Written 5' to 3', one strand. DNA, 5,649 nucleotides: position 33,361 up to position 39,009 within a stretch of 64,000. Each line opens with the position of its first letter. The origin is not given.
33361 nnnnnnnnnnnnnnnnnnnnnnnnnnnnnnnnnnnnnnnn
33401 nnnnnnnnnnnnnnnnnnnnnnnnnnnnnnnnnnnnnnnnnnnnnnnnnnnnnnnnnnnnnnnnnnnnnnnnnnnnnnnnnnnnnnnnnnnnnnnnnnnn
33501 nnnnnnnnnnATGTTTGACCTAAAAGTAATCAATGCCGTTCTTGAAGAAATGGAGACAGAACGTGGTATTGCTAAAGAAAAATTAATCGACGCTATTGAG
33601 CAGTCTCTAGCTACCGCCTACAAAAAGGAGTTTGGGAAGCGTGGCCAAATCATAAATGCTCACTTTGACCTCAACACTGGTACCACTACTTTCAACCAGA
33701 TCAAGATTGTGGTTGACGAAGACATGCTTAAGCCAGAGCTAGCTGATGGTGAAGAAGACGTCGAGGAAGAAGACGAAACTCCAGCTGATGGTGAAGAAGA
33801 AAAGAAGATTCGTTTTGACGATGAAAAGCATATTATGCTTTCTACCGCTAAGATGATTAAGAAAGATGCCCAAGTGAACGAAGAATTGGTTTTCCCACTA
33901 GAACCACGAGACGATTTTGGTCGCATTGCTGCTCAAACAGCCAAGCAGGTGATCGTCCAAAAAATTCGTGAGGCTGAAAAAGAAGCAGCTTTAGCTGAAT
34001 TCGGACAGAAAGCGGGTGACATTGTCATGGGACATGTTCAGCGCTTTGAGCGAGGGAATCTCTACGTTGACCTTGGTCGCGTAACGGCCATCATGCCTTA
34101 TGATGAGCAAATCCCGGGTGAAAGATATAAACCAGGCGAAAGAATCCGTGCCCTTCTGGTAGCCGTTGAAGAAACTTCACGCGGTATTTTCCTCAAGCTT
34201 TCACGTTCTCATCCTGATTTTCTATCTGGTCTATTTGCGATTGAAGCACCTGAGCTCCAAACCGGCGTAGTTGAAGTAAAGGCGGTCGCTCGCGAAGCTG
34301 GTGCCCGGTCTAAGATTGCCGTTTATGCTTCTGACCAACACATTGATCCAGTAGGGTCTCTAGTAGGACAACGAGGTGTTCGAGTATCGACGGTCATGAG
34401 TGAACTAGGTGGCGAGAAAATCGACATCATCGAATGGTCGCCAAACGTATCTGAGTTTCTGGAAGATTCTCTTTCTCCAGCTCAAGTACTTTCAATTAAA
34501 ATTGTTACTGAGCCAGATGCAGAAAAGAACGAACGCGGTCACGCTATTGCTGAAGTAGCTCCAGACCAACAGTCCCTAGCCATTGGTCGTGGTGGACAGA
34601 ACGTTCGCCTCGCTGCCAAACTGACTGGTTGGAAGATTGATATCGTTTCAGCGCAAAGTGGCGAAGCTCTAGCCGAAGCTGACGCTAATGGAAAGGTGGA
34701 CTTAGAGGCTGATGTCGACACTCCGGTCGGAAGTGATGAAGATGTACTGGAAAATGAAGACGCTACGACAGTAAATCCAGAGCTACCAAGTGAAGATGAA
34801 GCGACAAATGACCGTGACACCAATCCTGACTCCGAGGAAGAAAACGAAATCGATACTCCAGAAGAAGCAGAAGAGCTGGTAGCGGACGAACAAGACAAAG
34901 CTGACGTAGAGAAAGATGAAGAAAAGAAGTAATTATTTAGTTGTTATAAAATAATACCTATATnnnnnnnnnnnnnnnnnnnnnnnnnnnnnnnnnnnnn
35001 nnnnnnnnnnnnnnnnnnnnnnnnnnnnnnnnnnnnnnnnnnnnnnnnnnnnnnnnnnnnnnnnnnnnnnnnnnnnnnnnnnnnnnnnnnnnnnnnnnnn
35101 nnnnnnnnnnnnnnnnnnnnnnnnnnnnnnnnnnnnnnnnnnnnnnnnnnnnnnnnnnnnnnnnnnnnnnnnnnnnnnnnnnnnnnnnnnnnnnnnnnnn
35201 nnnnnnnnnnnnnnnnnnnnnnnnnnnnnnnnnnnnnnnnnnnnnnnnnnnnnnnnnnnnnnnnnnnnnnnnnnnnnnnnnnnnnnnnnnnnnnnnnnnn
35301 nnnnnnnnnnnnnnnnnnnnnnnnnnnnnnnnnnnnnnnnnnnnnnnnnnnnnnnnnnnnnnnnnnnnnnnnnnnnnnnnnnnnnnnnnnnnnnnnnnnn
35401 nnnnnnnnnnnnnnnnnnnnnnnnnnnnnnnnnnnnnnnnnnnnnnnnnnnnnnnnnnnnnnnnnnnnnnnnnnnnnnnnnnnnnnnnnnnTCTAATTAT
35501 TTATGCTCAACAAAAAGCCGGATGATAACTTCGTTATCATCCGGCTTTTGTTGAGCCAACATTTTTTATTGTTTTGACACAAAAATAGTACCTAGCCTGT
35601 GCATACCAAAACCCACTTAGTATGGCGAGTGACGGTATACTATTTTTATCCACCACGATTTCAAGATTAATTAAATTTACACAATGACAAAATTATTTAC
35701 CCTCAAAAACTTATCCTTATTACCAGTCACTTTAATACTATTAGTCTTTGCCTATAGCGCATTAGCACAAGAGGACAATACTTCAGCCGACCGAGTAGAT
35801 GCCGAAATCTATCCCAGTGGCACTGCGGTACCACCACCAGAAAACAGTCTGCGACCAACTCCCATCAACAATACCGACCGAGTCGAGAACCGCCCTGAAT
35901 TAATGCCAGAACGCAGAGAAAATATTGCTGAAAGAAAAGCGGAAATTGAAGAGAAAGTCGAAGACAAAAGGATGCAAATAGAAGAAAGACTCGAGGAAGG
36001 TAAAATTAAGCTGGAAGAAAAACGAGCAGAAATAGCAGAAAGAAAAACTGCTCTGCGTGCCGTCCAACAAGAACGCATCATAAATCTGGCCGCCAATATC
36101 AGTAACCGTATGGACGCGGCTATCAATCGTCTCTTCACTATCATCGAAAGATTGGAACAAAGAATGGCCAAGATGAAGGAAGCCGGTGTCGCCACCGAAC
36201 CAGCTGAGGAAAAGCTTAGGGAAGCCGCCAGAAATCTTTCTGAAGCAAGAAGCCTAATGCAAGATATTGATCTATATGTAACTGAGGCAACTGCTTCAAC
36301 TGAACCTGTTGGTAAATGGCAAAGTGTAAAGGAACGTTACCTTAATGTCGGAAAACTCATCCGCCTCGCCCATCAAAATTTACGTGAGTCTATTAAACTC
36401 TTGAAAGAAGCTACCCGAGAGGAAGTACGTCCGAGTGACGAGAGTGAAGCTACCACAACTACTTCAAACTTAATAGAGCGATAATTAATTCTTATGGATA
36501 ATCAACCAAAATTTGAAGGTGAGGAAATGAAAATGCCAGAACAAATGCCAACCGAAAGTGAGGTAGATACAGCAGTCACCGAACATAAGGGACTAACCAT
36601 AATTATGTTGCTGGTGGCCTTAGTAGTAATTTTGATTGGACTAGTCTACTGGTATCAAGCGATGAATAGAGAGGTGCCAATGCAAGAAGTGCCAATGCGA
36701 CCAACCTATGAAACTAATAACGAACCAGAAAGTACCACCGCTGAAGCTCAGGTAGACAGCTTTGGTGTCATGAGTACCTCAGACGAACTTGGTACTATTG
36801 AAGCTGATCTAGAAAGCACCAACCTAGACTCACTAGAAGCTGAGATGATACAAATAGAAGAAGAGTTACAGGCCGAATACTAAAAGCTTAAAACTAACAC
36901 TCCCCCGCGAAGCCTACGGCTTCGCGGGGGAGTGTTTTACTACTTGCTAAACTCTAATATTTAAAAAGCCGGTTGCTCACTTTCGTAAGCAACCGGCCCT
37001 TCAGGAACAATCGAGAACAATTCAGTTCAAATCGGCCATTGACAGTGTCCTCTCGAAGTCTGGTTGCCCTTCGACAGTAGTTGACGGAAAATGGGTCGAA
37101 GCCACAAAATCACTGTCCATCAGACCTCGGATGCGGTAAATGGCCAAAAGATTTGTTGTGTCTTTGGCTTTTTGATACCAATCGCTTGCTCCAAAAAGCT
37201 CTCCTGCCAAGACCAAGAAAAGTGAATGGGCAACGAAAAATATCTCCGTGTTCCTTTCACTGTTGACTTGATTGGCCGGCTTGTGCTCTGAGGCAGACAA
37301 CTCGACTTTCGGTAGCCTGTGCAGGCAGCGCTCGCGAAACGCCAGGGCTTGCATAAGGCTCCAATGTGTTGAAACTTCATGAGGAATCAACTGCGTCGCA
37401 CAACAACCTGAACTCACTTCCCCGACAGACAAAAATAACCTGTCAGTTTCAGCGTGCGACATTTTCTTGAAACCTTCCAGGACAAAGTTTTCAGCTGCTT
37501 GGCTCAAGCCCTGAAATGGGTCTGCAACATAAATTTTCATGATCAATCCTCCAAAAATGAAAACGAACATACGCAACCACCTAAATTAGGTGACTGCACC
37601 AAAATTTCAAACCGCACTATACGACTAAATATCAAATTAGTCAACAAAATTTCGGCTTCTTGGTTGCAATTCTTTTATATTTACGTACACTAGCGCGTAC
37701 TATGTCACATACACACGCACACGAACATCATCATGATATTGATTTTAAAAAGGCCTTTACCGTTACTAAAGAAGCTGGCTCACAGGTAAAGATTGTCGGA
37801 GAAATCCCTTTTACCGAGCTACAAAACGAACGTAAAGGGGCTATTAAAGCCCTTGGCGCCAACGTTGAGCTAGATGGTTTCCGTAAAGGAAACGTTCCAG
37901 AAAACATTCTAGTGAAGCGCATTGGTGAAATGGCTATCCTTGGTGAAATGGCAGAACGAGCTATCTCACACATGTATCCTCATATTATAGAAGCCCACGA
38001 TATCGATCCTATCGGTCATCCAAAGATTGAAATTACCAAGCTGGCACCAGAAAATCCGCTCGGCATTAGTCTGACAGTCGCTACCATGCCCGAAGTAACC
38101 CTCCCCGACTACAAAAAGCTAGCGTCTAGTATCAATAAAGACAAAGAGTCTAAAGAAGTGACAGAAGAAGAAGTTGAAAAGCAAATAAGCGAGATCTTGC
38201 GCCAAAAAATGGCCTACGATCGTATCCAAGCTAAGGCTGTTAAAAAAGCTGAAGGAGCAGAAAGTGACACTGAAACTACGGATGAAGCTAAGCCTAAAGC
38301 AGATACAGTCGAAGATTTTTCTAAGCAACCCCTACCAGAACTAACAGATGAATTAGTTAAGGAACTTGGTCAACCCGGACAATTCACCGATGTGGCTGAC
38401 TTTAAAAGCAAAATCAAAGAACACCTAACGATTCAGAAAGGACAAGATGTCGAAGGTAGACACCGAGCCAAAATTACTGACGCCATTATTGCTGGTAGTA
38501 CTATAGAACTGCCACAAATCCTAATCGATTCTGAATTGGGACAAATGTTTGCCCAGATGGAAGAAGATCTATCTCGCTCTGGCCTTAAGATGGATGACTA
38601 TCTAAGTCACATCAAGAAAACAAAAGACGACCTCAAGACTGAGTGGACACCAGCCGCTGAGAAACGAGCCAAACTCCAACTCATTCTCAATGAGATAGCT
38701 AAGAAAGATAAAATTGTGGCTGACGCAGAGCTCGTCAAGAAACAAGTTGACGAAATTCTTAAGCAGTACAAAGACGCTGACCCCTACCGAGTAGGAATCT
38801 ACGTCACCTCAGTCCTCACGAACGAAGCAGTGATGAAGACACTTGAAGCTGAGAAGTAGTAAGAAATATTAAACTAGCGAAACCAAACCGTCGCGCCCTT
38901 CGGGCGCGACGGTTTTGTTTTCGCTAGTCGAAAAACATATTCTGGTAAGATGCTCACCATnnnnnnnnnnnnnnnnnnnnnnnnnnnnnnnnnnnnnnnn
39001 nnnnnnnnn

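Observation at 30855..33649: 2.2-kb accessory island bracketed by near-identical direct copies of the nusA promoter and first 46 codons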

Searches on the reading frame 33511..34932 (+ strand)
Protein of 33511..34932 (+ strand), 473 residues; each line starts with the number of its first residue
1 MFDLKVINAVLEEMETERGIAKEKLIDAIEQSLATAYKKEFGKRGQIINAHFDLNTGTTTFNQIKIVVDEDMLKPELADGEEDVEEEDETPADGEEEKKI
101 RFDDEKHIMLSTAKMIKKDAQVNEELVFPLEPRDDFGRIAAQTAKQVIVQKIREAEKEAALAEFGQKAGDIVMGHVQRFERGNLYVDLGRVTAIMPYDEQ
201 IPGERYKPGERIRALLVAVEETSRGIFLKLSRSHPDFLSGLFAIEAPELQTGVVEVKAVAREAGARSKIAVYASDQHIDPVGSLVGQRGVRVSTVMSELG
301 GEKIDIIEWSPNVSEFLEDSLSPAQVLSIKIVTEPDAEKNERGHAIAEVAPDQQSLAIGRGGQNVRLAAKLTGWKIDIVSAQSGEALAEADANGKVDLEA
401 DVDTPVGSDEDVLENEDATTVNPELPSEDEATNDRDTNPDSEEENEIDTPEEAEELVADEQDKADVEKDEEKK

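Call 8: search_protein_families(library=pfam, proteins=[window:33511-34932:+], max_evalue=0.01)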
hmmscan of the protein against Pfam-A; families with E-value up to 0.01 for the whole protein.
window:33511-34932:+ (473 aa): 6 families
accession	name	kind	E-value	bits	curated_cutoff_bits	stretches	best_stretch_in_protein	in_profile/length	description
PF13184.12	KH_5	-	4.2e-28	97.7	27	1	263-331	1-69/69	NusA-like KH domain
PF08529.16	NusA_N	-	9.7e-28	97.2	23.8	1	9-158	4-119/119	NusA N-terminal domain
PF00575.29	S1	-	2.9e-08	34.4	22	1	167-229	3-72/74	S1 RNA binding domain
PF23095.1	KH_NusA_C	-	8.7e-05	22.9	34.2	1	345-380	1-36/59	Transcription termination/antitermination protein NusA, KH domain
PF00013.35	KH_1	-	0.001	19.2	21.5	0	349-382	6-39/66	KH domain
PF10246.15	MRP-S35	-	0.0015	18.9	25.1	1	158-224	13-79/105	Mitochondrial ribosomal protein MRP-S35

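Call 9: find_encoding_contigs(protein=window:33511-34932:+, flank=8000, max_places=10)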
Protein window:33511-34932:+ (473 aa): no gene with exactly this product is on record in the collection.

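Call 11: find_related_loci(query=window:33511-34932:+, collection=genome_contigs, flank=10000)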
Query window:33511-34932:+ (473 aa) in genome_contigs; peptide patterns used: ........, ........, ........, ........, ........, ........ (x = any residue, [..] = any of these).
600 stretches matched a pattern (row limit reached: there are more); 587 encode a relative of the query (tblastn E <= 1e-3); the best 80 are kept; 80 distinct loci.
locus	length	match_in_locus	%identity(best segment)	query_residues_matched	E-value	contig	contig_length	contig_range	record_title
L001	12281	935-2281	80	1-450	0e+0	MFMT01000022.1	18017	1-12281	MAG: Candidatus Kaiserbacteria bacterium RIFOXYD1_FULL_42_15 rifoxyd1_full_scaffold_2775, whole genome shotgun sequence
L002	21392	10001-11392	77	1-459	0e+0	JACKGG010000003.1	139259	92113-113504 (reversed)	MAG: Candidatus Nomurabacteria bacterium isolate HK-STAS-PATE-28 HK-STAS-PATE-28_3, whole genome shotgun sequence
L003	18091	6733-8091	76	1-449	0e+0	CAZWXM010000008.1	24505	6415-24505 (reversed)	MAG TPA_asm: uncultured Candidatus Saccharibacteria bacterium isolate SRP286056_co2_553 genome assembly, contig: NODE_29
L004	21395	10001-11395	74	1-470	0e+0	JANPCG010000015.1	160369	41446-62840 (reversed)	MAG: Candidatus Kaiserbacteria bacterium isolate VAR_78_metabat_560 VAR_78_k141_976371, whole genome shotgun sequence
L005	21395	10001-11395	74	1-457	0e+0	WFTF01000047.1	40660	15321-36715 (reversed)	MAG: Patescibacteria group bacterium isolate S139_130 k151_34136, whole genome shotgun sequence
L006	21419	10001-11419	73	1-458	0e+0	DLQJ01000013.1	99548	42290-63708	MAG TPA_asm: Patescibacteria group bacterium UBA7435 UBA7435_contig_17021, whole genome shotgun sequence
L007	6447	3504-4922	68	1-457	0e+0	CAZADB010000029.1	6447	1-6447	MAG TPA_asm: uncultured Candidatus Saccharibacteria bacterium isolate binchicken_co24_148 genome assembly, contig: NODE_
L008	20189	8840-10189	71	1-450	0e+0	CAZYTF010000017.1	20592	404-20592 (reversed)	MAG TPA_asm: uncultured Candidatus Saccharibacteria bacterium isolate binchicken_co47_12 genome assembly, contig: NODE_1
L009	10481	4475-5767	70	1-438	0e+0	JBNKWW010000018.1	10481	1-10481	MAG: Minisyncoccia bacterium isolate D2.bin.5.orig k141_1022490, whole genome shotgun sequence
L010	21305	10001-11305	69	1-450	0e+0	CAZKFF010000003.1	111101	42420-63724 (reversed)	MAG TPA_asm: uncultured Candidatus Saccharibacteria bacterium isolate SRP263527_co2_181 genome assembly, contig: NODE_93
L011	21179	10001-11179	76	1-394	0e+0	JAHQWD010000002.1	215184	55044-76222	MAG: Candidatus Kaiserbacteria bacterium isolate MAG.121 Posi_121-P60295, whole genome shotgun sequence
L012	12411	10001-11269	68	1-412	0e+0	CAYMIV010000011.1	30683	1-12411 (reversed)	MAG TPA_asm: uncultured Candidatus Saccharibacteria bacterium isolate SRP342105_co2_54 genome assembly, contig: NODE_148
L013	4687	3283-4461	73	1-393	0e+0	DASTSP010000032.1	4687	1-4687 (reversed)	MAG TPA_asm: Candidatus Paceibacterota bacterium isolate SMAG_U2283 k141_1184148, whole genome shotgun sequence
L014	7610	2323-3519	71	1-394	0e+0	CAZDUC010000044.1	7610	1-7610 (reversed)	MAG TPA_asm: uncultured Candidatus Saccharibacteria bacterium isolate SRP286056_co1_642 genome assembly, contig: NODE_13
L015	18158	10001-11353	72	1-454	0e+0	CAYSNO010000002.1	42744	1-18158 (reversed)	MAG TPA_asm: uncultured Candidatus Saccharibacteria bacterium isolate SRP342105_co1_172 genome assembly, contig: NODE_10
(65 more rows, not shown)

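Call 50: search_protein_families(library=pfam, alignment_id=A2, max_evalue=0.0001)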
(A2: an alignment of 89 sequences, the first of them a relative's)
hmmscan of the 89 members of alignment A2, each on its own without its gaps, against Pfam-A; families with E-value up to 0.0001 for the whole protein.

A. member 1, L020:2455-5364:- (970 aa): 1 family
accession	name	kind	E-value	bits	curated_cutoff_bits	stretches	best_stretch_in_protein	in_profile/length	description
PF00630.25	Filamin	-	7.9e-05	23.9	26.9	0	476-519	18-64/93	Filamin/ABP280 repeat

B. families by the number of members that match (of 89 scanned): 34 families (the first 25 are shown)
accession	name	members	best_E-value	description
PF07486.17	Hydrolase_2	4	1e-18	Cell Wall Hydrolase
PF00208.27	ELFV_dehydrog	2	6.5e-73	Glutamate/Leucine/Phenylalanine/Valine dehydrogenase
PF02812.23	ELFV_dehydrog_N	2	6.3e-56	Glu/Leu/Phe/Val dehydrogenase, dimerisation domain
PF13884.11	Peptidase_S74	2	2.8e-18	Chaperone of endosialidase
PF01330.27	RuvA_N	2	2.7e-16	RuvA N terminal domain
PF14520.12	HHH_5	2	1.5e-12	Helix-hairpin-helix domain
PF07499.19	RuvA_C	2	3.2e-09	RuvA, C-terminal domain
PF21176.3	RecR_HhH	2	2.7e-06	RecR, helix-hairpin-helix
PF00633.29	HHH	2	1.4e-05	Helix-hairpin-helix motif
PF00005.33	ABC_tran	1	2.2e-32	ABC transporter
PF01061.29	ABC2_membrane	1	2.6e-29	ABC-2 type transporter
PF02833.19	DHHA2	1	1.6e-24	DHHA2 domain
PF14099.13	Polysacc_lyase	1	4.2e-24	Polysaccharide lyase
PF00675.25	Peptidase_M16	1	1.2e-20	Insulinase (Peptidase family M16)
PF20803.2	PaaX_M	1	8.3e-20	PaaX protein central Cas2-like domain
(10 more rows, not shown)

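Call 75: find_homologous_proteins(query=window:33511-34932:+, max_evalue=1e-150)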
Query window:33511-34932:+ (473 aa): 1194 proteins with E <= 1e-150 among 8000 candidates; the best 120 are listed.
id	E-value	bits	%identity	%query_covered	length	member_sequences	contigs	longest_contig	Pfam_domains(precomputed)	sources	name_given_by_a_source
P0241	1.9e-297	1004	100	100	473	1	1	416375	PF13184.13,PF26594.2,PF00575.30,PF08529.17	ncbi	ncbi:MAG: transcription termination factor NusA [Candidatus Paceibacterota bacterium]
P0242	4.8e-274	927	92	99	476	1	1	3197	PF13184.13,PF26594.2,PF00575.30,PF08529.17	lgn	-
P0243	1.2e-261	886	91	95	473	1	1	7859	PF13184.13,PF26594.2,PF00575.30,PF08529.17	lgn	-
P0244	9.2e-257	870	90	95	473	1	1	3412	PF13184.13,PF26594.2,PF00575.30,PF08529.17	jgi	-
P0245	1.3e-252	856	85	95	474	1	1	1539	PF13184.13,PF26594.2,PF00575.30,PF08529.17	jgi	jgi:N utilization substance protein A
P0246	3.5e-248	842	87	95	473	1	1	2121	PF13184.13,PF26594.2,PF00575.30,PF08529.17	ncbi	-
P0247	5.4e-247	838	85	97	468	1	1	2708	PF13184.13,PF26594.2,PF00575.30,PF08529.17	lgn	-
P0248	1.3e-246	837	85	95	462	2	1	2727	PF13184.13,PF26594.2,PF00575.30,PF08529.17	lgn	-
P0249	2.1e-246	836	85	96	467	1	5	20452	PF13184.13,PF26594.2,PF00575.30,PF08529.17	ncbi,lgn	-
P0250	3.9e-246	835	85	98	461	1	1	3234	PF13184.13,PF26594.2,PF00575.30,PF08529.17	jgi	jgi:transcription termination/antitermination protein NusA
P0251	6.2e-246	835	84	95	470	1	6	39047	PF13184.13,PF26594.2,PF00575.30,PF08529.17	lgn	-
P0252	2.0e-245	833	84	95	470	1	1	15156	PF13184.13,PF26594.2,PF00575.30,PF08529.17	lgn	-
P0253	3.5e-245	832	86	95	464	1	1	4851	PF13184.13,PF26594.2,PF00575.30,PF08529.17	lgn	-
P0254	4.0e-245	832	86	95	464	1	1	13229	PF13184.13,PF26594.2,PF00575.30,PF08529.17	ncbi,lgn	-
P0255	4.2e-245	832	84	95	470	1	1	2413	PF13184.13,PF26594.2,PF00575.30,PF08529.17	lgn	-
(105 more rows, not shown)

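Call 76: find_encoding_contigs(protein=P0243, flank=8000, max_places=3)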
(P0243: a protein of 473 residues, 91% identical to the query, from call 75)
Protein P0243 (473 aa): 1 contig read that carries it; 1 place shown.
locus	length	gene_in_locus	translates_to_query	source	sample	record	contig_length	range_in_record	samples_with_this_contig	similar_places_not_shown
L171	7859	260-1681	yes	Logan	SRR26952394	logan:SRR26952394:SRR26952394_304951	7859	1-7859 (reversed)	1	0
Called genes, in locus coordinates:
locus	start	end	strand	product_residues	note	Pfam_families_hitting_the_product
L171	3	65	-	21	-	?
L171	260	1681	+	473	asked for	PF08529:NusA_N, PF00575:S1, PF13184:KH_NusA_1st, PF26594:KH_NusA_2nd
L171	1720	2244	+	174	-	PF00719:Pyrophosphatase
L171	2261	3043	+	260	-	-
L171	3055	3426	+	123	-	-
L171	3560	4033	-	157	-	-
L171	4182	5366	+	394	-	PF05697:Trigger_N, PF05698:Trigger_C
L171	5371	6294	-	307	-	PF02661:Fic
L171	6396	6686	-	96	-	-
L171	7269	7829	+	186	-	PF00574:CLP_protease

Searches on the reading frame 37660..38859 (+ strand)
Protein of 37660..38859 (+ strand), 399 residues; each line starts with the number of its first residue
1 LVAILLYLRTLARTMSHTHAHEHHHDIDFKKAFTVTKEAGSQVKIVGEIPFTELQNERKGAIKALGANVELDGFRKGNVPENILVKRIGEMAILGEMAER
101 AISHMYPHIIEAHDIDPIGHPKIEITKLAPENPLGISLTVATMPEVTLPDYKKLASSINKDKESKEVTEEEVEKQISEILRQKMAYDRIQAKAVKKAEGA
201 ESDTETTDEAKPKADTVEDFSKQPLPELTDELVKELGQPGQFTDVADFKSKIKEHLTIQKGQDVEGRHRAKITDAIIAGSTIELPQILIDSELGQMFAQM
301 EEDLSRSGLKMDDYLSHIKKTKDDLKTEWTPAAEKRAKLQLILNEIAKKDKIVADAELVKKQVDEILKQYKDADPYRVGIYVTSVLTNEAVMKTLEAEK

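Call 17: search_protein_families(library=pfam, proteins=[window:37660-38859:+], max_evalue=0.001)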
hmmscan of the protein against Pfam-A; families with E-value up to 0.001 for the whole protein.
window:37660-38859:+ (399 aa): 2 families
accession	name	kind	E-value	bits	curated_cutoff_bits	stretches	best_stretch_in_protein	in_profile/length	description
PF05697.18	Trigger_N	-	4.7e-31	108.5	22.2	1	33-178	3-143/144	Bacterial trigger factor protein (TF)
PF05698.19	Trigger_C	-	9.8e-27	94.4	22.7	1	245-374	2-130/162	Bacterial trigger factor protein (TF) C-terminus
